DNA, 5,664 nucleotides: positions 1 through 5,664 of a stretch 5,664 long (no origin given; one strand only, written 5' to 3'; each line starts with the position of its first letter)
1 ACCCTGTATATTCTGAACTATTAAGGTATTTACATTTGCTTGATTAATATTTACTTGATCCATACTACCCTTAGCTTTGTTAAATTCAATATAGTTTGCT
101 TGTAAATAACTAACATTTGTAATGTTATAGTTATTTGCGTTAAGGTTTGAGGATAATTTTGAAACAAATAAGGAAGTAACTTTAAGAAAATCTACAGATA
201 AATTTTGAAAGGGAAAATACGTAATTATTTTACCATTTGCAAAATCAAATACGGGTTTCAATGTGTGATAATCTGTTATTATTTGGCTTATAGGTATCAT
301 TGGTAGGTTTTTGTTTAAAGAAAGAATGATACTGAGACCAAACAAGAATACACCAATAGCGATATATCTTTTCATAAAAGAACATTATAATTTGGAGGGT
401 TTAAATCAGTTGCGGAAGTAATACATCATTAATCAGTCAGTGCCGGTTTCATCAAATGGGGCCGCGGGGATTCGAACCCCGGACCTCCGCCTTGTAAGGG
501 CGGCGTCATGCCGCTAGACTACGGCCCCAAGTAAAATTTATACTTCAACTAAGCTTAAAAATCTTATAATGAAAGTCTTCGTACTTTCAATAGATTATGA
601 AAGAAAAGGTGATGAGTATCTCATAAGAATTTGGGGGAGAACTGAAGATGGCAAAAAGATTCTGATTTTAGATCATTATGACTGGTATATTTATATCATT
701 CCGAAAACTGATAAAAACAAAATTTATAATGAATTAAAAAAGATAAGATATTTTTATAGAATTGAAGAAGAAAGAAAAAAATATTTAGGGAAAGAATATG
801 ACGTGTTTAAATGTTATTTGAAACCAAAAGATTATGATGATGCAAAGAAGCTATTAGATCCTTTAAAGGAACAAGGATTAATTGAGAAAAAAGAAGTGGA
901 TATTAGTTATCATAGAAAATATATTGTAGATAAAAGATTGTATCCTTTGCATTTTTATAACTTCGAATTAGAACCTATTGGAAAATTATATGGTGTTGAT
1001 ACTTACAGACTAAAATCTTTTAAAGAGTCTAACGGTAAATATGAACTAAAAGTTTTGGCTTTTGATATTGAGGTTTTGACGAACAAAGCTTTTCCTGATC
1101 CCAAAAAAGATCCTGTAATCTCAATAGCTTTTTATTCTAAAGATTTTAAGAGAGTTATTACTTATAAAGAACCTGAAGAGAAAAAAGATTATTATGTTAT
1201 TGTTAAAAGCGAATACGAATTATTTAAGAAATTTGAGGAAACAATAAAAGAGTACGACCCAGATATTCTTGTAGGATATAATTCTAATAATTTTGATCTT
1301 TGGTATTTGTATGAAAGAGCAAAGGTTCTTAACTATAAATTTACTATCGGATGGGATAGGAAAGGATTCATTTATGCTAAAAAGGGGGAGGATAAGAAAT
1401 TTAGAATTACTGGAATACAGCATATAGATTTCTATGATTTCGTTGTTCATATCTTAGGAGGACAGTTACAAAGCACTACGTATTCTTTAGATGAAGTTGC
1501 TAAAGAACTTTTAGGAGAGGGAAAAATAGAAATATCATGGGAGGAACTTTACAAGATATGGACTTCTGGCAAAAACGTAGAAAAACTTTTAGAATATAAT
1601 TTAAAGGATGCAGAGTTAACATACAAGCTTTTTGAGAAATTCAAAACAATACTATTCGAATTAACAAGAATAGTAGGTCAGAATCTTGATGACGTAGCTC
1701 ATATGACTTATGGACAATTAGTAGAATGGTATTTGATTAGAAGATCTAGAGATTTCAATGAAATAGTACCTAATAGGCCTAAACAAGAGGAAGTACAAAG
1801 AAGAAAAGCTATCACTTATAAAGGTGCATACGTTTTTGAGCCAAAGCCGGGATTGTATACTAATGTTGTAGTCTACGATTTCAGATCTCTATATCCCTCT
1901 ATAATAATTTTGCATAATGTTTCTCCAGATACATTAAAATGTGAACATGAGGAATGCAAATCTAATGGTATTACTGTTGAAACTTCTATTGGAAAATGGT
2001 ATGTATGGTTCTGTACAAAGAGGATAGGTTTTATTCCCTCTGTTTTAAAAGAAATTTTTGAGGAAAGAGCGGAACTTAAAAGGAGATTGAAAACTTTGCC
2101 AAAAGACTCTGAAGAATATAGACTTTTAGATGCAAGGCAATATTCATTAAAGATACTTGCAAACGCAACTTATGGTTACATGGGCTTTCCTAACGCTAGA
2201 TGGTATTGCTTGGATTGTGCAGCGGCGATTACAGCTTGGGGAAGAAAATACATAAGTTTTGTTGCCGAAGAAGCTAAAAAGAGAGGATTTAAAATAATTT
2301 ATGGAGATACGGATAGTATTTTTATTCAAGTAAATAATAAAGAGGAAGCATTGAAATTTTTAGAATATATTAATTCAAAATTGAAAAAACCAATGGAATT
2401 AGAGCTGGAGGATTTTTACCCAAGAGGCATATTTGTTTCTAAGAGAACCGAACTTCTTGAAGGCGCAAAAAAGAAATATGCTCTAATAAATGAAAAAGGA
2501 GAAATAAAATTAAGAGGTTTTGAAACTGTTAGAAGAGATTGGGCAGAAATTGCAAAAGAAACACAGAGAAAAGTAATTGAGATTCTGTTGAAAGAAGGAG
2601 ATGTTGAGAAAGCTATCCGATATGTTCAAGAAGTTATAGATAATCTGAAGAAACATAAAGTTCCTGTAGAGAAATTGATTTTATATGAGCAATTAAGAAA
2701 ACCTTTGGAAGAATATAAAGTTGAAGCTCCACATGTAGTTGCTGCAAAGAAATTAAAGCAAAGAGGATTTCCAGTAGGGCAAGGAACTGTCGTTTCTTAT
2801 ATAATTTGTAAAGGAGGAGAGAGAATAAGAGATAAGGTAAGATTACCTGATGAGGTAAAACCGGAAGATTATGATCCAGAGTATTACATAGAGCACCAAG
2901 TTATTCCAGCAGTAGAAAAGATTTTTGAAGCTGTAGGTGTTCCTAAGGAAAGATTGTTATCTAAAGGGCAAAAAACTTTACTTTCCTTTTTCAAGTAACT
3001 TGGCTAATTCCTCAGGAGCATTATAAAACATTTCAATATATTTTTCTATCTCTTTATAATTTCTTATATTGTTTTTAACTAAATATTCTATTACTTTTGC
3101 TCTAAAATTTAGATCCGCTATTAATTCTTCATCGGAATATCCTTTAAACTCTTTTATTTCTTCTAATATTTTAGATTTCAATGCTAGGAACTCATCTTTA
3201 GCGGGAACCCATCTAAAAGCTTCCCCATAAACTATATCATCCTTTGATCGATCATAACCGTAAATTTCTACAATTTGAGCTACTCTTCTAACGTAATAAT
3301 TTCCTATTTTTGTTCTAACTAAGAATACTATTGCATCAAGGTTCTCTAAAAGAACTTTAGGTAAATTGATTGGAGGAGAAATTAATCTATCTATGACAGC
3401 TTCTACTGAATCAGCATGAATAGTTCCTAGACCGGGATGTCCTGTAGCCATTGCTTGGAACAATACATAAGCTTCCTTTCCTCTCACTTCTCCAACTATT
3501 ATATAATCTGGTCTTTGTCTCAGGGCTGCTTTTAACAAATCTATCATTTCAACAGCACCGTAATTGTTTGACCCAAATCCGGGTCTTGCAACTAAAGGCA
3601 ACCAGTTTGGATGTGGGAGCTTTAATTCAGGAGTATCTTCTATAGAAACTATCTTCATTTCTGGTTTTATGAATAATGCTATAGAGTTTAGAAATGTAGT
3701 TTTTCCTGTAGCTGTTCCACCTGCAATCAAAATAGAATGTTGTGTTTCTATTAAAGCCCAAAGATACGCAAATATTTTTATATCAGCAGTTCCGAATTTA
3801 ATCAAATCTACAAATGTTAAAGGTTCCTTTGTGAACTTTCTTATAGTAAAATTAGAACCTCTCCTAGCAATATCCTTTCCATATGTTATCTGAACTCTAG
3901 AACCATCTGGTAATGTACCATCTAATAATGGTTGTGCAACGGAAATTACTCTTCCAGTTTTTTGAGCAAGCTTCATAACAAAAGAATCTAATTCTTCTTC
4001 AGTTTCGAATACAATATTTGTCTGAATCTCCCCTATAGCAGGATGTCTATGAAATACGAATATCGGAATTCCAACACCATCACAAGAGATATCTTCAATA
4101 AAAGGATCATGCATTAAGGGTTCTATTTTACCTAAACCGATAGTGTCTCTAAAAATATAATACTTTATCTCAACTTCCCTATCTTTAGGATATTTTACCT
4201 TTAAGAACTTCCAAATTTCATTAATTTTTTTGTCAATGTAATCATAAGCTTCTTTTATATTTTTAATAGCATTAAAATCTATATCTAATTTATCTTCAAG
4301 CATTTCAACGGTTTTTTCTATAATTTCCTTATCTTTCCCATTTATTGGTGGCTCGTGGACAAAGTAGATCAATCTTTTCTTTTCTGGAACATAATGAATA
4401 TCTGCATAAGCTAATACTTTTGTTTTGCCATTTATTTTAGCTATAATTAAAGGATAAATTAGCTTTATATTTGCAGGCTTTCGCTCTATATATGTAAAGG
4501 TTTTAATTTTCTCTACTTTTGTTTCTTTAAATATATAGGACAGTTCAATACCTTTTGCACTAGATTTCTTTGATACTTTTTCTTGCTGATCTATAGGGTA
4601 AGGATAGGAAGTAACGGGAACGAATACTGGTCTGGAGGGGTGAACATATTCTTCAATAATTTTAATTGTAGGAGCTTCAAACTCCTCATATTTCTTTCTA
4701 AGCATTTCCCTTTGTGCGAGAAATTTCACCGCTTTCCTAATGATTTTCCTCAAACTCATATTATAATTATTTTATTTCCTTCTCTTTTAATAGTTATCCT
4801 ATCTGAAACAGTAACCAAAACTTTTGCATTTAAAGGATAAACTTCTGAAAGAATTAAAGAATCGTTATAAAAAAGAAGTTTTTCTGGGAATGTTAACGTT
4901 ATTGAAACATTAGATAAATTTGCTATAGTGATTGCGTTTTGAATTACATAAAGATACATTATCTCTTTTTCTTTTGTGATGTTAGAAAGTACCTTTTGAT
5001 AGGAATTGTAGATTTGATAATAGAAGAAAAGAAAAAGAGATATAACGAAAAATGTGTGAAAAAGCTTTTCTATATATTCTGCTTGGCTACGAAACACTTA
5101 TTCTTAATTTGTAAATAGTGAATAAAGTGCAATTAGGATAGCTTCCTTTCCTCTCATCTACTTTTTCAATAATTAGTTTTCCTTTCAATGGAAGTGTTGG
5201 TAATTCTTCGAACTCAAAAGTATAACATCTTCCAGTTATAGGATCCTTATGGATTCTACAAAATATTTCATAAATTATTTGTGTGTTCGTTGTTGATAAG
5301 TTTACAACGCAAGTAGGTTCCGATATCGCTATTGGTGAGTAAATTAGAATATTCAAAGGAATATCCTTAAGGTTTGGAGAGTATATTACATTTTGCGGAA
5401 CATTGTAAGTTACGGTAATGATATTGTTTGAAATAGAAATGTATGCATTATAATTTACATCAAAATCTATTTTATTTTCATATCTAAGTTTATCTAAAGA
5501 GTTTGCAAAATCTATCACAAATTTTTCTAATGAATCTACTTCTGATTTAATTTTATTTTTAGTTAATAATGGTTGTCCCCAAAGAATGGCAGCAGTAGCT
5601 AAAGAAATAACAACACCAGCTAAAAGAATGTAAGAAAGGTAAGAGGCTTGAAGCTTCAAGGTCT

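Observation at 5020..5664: The two small proteins are paralogues sharing a Q-A-x-Y ... V-I-S-L prepilin-like N-terminus with 3-4 residue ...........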

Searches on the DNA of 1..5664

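Call 82: search_rna_families(source=window, threshold=gathering)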
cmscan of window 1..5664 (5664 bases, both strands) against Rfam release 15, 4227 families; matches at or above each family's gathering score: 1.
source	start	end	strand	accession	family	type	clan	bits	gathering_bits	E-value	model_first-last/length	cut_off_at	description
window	457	528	-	RF00005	tRNA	Gene; tRNA;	CL00001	71.6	29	9.9e-15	1-71/71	no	tRNA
